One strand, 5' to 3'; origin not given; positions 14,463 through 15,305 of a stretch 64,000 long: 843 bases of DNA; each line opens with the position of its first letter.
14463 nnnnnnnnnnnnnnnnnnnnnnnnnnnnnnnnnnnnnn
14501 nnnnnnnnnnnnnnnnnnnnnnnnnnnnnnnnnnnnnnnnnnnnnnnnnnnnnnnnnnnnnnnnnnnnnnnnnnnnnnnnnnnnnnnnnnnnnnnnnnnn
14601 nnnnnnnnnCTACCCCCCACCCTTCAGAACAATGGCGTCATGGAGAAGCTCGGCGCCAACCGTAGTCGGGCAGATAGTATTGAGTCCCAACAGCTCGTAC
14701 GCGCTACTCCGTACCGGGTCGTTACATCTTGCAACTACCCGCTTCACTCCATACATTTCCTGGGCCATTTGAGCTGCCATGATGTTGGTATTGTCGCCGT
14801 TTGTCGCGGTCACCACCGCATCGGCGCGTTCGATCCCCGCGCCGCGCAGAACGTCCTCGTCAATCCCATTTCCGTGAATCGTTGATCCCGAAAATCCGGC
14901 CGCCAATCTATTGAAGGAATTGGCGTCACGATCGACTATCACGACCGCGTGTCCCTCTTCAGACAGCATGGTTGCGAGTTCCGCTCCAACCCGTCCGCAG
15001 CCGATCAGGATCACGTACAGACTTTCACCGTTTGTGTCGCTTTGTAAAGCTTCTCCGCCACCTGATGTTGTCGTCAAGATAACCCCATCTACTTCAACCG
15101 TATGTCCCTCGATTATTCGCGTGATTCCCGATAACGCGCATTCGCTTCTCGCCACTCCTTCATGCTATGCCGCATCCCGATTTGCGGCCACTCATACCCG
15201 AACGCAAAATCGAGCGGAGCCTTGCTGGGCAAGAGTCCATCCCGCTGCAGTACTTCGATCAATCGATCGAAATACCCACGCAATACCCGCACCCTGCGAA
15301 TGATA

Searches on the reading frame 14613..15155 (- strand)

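Call 73: search_protein_families(library=pfam, proteins=[window:14613-15155:-], max_evalue=0.0001)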
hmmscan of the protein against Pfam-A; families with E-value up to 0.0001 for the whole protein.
window:14613-15155:- (181 aa): 5 families
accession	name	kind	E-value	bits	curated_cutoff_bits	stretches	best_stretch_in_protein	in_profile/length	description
PF02254.24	TrkA_N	-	6.4e-29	101.1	23.8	1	48-161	1-113/116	TrkA-N domain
PF01488.26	Shikimate_DH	-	6.7e-08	33.1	24.3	1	45-133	12-98/138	Shikimate / quinate 5-dehydrogenase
PF03435.24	Sacchrp_dh_NADP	-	1.8e-05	25.5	25.1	1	48-128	1-87/129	Saccharopine dehydrogenase NADP binding domain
PF13241.12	NAD_binding_7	-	2.4e-05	25.3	22.1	1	48-134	10-85/104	Putative NAD(P)-binding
PF13460.12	NAD_binding_10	-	6.4e-05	23.3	27.2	0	54-141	4-94/184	NAD(P)H-binding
